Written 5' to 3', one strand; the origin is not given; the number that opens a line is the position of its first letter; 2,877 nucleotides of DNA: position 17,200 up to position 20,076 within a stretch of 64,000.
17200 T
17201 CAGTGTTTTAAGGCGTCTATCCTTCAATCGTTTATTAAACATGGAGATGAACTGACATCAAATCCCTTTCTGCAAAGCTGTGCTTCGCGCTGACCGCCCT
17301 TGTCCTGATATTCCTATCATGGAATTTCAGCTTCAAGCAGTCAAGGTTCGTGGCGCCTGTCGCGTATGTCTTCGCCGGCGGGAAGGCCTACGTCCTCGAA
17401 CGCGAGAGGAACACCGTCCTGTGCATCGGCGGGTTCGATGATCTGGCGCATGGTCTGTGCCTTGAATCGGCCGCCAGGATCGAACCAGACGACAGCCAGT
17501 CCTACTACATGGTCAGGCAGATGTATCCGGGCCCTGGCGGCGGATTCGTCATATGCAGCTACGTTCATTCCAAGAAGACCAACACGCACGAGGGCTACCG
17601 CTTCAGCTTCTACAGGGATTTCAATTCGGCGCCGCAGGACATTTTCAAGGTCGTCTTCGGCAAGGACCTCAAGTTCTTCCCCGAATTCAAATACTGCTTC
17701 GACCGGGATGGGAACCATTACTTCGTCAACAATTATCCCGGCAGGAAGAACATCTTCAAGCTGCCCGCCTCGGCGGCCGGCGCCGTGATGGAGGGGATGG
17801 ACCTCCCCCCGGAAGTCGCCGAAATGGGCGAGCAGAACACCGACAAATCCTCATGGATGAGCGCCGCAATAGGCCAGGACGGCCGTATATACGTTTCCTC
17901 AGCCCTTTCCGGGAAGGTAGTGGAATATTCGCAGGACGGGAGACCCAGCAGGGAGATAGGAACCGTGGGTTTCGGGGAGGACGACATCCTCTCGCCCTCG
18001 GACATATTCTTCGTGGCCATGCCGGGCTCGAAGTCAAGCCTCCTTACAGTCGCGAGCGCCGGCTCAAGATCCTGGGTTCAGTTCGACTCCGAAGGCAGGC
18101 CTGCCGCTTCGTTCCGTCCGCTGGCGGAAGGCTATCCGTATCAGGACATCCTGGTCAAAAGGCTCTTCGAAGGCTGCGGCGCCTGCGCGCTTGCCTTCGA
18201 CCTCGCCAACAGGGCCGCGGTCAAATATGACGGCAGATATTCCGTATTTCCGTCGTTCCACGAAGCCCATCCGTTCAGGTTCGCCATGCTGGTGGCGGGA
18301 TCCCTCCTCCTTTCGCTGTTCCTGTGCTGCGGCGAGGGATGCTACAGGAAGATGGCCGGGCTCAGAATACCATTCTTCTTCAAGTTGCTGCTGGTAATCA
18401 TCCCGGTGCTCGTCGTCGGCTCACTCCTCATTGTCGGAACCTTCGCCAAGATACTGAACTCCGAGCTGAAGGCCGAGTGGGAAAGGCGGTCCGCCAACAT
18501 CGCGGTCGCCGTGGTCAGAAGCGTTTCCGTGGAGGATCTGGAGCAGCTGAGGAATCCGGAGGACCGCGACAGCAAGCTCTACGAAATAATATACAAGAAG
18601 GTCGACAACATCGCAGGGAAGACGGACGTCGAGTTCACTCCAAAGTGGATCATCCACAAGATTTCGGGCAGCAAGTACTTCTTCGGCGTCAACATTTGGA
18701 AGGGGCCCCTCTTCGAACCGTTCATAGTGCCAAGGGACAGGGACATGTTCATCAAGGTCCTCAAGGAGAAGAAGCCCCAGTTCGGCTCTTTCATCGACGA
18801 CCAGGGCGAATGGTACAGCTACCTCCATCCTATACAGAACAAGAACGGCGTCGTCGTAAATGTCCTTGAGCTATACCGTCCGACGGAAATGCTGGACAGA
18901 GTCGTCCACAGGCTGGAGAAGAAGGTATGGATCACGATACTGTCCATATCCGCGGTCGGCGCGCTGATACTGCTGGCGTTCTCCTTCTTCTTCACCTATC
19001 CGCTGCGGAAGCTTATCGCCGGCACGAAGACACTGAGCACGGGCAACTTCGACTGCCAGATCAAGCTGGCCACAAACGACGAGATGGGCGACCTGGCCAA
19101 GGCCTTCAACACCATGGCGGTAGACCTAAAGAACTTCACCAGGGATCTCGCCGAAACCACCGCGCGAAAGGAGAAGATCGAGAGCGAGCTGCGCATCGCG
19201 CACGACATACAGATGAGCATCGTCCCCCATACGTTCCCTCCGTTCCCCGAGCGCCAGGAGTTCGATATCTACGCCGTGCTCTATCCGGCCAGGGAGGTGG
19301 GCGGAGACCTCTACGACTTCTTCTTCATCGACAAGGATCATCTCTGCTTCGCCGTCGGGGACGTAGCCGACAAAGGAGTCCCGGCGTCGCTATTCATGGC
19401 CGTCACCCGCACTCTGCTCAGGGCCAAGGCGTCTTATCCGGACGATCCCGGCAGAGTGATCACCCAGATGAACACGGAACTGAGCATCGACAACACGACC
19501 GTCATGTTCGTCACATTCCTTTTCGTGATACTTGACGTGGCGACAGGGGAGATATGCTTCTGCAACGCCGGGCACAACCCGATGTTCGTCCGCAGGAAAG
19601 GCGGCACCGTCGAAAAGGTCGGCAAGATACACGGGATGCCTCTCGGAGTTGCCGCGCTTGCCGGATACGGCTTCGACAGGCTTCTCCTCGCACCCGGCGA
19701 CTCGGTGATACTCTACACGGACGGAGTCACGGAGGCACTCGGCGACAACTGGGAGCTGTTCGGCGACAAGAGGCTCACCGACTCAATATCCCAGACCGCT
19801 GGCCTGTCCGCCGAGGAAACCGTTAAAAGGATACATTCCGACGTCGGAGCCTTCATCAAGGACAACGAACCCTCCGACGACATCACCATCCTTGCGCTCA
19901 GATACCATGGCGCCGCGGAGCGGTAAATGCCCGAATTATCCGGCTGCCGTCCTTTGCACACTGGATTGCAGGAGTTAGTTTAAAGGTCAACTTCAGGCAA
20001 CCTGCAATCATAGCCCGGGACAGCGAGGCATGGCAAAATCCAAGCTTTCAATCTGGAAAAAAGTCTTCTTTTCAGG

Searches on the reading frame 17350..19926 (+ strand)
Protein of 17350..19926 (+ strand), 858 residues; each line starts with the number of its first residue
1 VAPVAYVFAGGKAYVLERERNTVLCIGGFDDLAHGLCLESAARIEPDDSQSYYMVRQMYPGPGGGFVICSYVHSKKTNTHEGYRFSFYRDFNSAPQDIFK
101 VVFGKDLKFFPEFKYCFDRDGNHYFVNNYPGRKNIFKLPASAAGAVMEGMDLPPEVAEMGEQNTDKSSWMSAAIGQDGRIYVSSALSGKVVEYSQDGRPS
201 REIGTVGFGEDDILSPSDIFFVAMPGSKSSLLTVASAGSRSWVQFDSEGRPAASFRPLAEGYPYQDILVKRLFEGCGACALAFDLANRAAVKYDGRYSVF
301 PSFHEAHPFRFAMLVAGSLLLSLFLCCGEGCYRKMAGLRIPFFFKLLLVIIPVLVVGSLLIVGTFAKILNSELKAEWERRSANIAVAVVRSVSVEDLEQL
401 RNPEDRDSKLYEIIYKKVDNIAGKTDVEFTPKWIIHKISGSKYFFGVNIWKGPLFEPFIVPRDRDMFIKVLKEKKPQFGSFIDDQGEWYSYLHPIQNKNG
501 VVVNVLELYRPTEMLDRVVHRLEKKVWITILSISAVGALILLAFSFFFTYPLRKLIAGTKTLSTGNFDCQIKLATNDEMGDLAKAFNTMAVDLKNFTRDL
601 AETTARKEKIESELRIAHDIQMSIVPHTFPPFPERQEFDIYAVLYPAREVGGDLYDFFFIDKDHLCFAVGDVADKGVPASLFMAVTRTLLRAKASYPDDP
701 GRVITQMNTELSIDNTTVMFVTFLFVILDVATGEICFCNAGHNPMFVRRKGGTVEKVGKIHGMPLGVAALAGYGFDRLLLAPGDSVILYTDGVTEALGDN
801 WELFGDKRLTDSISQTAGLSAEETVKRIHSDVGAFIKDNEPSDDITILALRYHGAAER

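Call 76: search_protein_families(library=pfam, proteins=[window:17350-19926:+], max_evalue=0.00001)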
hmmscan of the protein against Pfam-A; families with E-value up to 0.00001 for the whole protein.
window:17350-19926:+ (858 aa): 2 families
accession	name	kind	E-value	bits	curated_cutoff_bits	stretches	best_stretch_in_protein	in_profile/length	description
PF07228.17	SpoIIE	-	2.1e-47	162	25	1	662-852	2-191/192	Stage II sporulation protein E (SpoIIE)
PF00672.30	HAMP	-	2.5e-10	40.9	25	1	549-593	7-51/53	HAMP domain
